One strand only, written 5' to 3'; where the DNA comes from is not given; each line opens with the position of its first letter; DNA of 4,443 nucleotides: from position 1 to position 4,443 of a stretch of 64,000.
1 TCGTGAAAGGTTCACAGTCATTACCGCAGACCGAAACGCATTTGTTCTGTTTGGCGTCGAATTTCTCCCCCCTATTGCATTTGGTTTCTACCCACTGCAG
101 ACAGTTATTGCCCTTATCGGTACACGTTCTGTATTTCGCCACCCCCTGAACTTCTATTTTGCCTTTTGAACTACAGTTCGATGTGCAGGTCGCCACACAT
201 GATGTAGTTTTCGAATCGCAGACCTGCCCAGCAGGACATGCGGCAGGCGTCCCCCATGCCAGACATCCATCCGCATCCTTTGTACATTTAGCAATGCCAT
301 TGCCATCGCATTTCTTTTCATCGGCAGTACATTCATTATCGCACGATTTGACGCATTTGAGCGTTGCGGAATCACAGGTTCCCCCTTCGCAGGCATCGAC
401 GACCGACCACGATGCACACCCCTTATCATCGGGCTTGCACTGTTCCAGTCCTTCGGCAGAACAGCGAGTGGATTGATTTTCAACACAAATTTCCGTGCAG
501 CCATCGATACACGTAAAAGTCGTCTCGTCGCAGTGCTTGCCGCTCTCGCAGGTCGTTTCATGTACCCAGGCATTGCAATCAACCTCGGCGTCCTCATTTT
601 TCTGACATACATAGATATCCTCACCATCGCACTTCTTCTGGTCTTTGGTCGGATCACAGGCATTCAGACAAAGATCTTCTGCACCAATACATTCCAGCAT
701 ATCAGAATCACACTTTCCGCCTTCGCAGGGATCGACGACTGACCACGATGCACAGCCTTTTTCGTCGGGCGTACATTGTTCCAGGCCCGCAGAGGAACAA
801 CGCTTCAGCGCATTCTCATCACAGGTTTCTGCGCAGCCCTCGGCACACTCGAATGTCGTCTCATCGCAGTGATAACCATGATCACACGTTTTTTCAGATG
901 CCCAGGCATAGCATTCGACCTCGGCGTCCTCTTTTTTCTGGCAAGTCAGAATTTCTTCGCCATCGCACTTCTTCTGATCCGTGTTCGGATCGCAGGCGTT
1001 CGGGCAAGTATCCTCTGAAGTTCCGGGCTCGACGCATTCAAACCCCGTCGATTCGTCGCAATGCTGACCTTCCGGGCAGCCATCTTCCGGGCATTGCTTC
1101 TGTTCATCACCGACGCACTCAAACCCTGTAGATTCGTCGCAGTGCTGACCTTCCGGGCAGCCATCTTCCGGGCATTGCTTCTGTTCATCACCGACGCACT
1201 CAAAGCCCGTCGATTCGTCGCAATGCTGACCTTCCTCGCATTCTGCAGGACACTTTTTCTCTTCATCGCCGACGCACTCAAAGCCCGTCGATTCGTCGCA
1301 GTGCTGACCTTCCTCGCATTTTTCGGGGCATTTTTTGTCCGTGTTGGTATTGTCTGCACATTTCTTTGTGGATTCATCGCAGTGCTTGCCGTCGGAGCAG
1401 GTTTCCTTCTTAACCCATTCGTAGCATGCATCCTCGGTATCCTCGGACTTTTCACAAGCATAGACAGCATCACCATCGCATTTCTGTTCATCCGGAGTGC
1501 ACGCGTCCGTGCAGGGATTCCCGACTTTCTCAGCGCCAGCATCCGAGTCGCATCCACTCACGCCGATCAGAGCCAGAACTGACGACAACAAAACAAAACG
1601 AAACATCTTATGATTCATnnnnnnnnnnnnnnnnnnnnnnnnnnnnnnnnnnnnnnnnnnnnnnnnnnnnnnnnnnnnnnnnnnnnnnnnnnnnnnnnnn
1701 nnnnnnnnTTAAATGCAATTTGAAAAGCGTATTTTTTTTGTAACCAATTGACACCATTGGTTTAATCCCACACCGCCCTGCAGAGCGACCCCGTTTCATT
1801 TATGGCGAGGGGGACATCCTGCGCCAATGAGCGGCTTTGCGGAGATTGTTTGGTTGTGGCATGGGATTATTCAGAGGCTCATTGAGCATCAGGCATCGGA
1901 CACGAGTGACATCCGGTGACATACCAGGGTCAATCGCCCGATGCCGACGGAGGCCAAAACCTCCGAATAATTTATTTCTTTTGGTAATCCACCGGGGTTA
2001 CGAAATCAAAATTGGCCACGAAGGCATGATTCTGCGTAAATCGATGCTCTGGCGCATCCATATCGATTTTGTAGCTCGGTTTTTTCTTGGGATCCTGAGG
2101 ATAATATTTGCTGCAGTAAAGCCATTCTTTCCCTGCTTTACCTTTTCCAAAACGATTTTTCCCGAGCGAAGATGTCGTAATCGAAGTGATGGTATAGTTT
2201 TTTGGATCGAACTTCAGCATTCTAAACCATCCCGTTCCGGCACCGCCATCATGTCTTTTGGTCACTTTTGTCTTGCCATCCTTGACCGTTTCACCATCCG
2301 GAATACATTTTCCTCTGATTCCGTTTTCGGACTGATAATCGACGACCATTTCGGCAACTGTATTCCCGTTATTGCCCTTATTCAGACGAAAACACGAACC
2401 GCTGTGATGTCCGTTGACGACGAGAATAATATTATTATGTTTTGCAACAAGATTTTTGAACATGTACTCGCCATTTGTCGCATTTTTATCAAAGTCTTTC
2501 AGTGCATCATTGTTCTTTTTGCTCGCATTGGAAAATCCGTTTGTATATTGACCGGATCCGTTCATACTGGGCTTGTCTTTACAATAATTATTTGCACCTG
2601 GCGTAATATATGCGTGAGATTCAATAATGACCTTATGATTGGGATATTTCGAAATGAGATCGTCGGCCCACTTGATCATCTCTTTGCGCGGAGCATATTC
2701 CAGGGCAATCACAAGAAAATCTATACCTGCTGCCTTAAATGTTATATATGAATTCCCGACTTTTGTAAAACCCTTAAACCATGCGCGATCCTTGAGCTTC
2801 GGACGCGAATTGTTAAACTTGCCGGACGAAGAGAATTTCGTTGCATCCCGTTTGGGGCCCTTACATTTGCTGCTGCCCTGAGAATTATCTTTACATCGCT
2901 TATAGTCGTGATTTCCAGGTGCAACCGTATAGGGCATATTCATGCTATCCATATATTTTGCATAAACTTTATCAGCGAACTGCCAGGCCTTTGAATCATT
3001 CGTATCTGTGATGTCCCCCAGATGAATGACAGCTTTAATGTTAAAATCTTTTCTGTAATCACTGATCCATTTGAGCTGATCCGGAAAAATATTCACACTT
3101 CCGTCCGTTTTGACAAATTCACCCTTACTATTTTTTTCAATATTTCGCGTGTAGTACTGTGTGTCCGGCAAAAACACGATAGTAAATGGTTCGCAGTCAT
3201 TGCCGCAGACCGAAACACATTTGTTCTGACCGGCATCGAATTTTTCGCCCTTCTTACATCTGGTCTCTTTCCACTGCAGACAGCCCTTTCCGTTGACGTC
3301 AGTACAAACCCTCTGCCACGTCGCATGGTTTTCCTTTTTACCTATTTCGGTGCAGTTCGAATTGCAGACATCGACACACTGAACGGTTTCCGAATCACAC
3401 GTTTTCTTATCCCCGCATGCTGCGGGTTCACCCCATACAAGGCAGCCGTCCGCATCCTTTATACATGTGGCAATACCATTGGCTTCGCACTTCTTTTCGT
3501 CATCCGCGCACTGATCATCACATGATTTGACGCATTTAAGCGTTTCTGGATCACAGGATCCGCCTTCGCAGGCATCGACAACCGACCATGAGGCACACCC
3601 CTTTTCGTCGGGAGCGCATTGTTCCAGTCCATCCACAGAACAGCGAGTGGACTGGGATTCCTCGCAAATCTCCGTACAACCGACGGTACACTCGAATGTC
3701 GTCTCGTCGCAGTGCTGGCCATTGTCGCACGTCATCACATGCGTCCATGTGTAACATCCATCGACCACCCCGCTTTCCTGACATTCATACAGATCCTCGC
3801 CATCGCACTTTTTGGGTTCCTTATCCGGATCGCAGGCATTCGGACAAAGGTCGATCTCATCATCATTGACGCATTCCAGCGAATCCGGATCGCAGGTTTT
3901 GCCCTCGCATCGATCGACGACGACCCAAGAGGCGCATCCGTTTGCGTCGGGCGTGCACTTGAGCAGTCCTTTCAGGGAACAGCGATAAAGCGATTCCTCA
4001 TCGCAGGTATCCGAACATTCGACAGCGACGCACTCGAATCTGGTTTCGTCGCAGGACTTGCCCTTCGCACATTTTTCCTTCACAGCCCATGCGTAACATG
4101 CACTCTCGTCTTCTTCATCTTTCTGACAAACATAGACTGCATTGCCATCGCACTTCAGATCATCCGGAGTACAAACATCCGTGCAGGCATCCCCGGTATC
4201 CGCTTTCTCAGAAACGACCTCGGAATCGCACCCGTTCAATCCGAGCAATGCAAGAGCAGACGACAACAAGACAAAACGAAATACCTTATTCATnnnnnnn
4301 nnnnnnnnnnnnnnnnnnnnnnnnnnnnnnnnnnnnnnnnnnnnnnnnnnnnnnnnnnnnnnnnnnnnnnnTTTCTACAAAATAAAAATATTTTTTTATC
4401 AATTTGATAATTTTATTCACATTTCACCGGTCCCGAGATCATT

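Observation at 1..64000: Locus-wide toolkit of modular secreted enzymes: interchangeable Cys-rich repeat stalks fused to different hydrolase heads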

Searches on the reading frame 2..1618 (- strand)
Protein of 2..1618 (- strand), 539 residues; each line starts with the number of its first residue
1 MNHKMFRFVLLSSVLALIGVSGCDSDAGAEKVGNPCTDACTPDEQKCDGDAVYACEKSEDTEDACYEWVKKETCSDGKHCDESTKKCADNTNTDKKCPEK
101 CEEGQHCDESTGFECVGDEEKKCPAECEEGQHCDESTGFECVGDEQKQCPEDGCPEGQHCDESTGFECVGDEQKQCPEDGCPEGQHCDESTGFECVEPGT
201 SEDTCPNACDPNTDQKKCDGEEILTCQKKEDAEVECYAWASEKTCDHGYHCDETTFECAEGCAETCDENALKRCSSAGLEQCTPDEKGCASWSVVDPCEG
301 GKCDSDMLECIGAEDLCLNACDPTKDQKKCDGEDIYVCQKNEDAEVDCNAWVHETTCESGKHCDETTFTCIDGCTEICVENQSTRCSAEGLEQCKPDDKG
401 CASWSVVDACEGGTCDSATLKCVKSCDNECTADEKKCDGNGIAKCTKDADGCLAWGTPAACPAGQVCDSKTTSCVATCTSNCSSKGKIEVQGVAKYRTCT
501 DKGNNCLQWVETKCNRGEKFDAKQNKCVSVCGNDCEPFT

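Call 22: search_protein_families(library=ncbifam, proteins=[window:2-1618:-], max_evalue=0.05)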
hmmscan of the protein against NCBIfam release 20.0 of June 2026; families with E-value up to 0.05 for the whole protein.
window:2-1618:- (539 aa): 0 families

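Call 23: search_protein_families(library=pfam, proteins=[window:2-1618:-], max_evalue=0.05)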
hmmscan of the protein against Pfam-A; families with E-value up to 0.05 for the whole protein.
window:2-1618:- (539 aa): 0 families

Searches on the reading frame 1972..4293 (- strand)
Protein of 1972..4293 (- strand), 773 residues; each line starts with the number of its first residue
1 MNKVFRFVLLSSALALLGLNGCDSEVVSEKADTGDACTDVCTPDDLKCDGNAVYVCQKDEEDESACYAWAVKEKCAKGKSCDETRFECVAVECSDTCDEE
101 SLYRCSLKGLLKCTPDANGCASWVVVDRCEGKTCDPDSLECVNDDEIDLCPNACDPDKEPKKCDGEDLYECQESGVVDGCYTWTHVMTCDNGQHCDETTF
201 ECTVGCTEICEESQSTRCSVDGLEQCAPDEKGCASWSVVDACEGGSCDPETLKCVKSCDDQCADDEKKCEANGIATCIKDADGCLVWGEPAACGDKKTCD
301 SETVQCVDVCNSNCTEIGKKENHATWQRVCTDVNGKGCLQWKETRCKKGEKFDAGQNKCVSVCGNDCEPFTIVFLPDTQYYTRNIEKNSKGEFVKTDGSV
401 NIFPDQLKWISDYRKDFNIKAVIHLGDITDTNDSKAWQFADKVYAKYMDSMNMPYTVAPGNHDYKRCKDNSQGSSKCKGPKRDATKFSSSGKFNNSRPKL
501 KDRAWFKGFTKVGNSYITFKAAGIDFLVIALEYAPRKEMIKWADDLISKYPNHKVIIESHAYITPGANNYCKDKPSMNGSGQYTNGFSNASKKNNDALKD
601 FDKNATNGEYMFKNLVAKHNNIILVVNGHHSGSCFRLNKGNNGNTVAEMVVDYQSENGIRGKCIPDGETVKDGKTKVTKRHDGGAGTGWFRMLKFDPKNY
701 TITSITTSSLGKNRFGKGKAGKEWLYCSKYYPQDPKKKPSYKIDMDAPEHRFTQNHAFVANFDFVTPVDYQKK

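Call 4: search_protein_families(library=pfam, proteins=[window:1972-4293:-], max_evalue=0.01)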
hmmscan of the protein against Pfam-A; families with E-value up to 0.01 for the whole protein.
window:1972-4293:- (773 aa): 1 family
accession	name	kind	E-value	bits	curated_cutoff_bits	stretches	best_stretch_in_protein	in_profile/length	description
PF00149.33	Metallophos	-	1e-09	39.6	21.5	1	371-629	2-187/191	Calcineurin-like phosphoesterase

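Call 6: search_protein_families(library=ncbifam, proteins=[window:1972-4293:-], max_evalue=0.01)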
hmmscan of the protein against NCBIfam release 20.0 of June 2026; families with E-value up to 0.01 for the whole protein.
window:1972-4293:- (773 aa): 0 families

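Call 49: find_homologous_proteins(query=window:1972-4293:-, max_evalue=0.00001)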
Query window:1972-4293:- (773 aa): 47 proteins with E <= 0.00001 among 2724 candidates.
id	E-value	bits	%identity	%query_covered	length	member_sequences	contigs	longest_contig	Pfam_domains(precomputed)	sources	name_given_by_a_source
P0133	0.0e+0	1563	85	100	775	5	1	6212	PF00149.34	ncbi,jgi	jgi:hypothetical protein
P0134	0.0e+0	1221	66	100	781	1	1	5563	PF00149.34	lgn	-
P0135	0.0e+0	1175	66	100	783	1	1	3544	PF00149.34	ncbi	-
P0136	0.0e+0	1138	64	100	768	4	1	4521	PF00149.34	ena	-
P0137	0.0e+0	1096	63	100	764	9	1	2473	PF00149.34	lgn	-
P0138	0.0e+0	1054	60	96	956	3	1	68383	PF00149.34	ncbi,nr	ncbi:MAG: metallophosphoesterase [Proteobacteria bacterium]|nr:metallophosphoesterase [Pseudomonadot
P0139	1.1e-297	1008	57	96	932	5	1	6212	PF00149.34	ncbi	-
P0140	2.3e-260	885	58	81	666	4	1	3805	PF00149.34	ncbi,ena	-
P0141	2.1e-225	769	57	76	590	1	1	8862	PF00149.34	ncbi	-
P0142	8.3e-172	592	42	100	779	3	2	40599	PF00149.34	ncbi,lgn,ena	-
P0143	4.2e-163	563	42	99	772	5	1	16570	PF00149.34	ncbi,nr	ncbi:MAG: metallophosphoesterase, partial [Proteobacteria bacterium]|nr:metallophosphoesterase [Pseu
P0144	1.8e-153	531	40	95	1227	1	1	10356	-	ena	-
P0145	6.1e-142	493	41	88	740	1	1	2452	PF00149.34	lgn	-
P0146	6.0e-129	450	48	66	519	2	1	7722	PF00149.34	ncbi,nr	ncbi:MAG: metallophosphoesterase, partial [Proteobacteria bacterium]|nr:metallophosphoesterase [Pseu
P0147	1.0e-127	446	40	81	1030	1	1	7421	PF00149.34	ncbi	-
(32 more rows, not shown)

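Call 61: predict_structure(alignment_id=A1)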
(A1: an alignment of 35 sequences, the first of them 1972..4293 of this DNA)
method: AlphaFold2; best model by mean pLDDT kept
length: 773 residues; sequences in the alignment: 35
mean_pLDDT: 83.0   pTM: 0.63
mean pLDDT of the five models: 83.0, 81.0, 80.2, 80.1, 79.1
residues with pLDDT >= 90: 273; 70-90: 404; 50-70: 64; < 50: 32
segments of 3 or more residues with pLDDT < 50: 1-3, 16-36, 490-492
pLDDT, mean of each block of 10 residues (from residue 1): 49 47 31 48 89 89 81 86 88 77 86 83 87 84 72 82 89 79 89 84 77 79 82 80 76 74 88 88 85 81 80 86 92 82 93 92 93 94 91 89 94 96 92 88 89 89 83 75 67 55 81 88 96 88 95 94 81 83 68 58 80 93 91 91 91 89 86 87 88 97 94 69 86 92 92 95 92 73
secondary structure, 60 per line:
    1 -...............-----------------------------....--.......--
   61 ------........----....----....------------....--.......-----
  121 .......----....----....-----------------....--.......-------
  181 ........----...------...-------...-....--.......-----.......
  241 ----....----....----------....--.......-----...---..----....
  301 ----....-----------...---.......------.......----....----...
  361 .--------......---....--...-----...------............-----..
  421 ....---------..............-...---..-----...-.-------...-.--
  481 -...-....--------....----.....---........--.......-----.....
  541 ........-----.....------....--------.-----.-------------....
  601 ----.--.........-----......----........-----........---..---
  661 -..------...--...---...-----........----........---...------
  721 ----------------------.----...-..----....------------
elements in order (helices of 4 or more, strands of 3 or more residues): H2-16 E46-49 E52-58 E67-74 E79-82 E87-90 E103-106 E109-115 E121-127 E132-135 E140-143 E161-164 E167-173 E181-188 E193-195 E202-204 E216-219 E222-228 E234-240 E245-248 E253-256 E267-270 E273-279 E285-287 E297-300 E305-308 E320-322 E326-332 E339-345 E350-353 E358-361 E370-375 H379-382 E385-387 E393-395 H402-413 E419-424 H434-447 H486-489 H498-501 E506-510 E514-521 E524-530 H537-548 E554-558 H565-568 H597-600 H608-616 E622-627 E632-639 E645-652 E670-672 E675-677 E689-696 E701-708 E758-761

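Call 64: fold_search(model_id=the predicted structure, library=pdb)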
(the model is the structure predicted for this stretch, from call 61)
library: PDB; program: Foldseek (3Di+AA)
matches with E <= 10: 604; with E <= 0.001: 22
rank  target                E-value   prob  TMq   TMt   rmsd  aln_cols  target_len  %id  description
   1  3tgh                  1.2e-07  1.00  0.21  0.44  10.4       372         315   11  GAP50 the anchor in the inner membrane complex of Plasmodium (released 2012-03-07)
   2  2xmo_B                3.0e-07  1.00  0.24  0.42   8.8       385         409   14  The crystal structure of Lmo2642 (released 2011-02-23)
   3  1ute_A                6.9e-07  1.00  0.23  0.50   9.2       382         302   12  PIG PURPLE ACID PHOSPHATASE COMPLEXED WITH PHOSPHATE (released 1999-10-01)
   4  1war                  1.1e-06  1.00  0.24  0.52   9.0       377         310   12  Recombinant Human Purple Acid Phosphatase expressed in Pichia Pastoris (released 2005-07-06)
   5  2dxl_A                1.5e-06  1.00  0.25  0.61   7.0       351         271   12  Glycerophosphodiesterase from Enterobacter aerogenes (released 2007-05-22)
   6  1qfc                  2.1e-06  1.00  0.23  0.53   9.2       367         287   12  STRUCTURE OF RAT PURPLE ACID PHOSPHATASE (released 2000-04-10)
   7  1qhw_A                2.1e-06  1.00  0.23  0.49   9.4       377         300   13  PURPLE ACID PHOSPHATASE FROM RAT BONE (released 1999-09-15)
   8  2zo9_B                2.2e-06  1.00  0.24  0.58   8.3       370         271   14  Malonate-bound structure of the glycerophosphodiesterase from Enterobacter aerogenes (GpdQ) and characterization of th (released 2008-10-07)
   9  2bq8                  2.5e-06  1.00  0.24  0.53   9.3       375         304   12  Crystal structure of human purple acid phosphatase with an inhibitory conformation of the repression loop (released 2005-10-24)
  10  1xzw_B                4.9e-06  1.00  0.22  0.36  23.8       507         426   11  Sweet potato purple acid phosphatase/phosphate complex (released 2004-12-14)
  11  3d03_A                5.2e-06  1.00  0.25  0.60   7.7       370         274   14  1.9A structure of Glycerophoshphodiesterase (GpdQ) from Enterobacter aerogenes (released 2008-10-14)
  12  1xzw_A                5.5e-06  1.00  0.22  0.36  25.1       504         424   11  Sweet potato purple acid phosphatase/phosphate complex (released 2004-12-14)
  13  2xmo_A                9.1e-06  1.00  0.23  0.40   8.8       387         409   13  The crystal structure of Lmo2642 (released 2011-02-23)
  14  9a6c_B                1.8e-05  1.00  0.22  0.32   9.5       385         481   13  Integrative model of YYDD-YYDB by crosslinking MS and deep learning (released 2024-09-18)
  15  3ib7                  2.1e-05  1.00  0.24  0.55   8.4       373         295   11  Crystal structure of full length Rv0805 (released 2009-09-29)
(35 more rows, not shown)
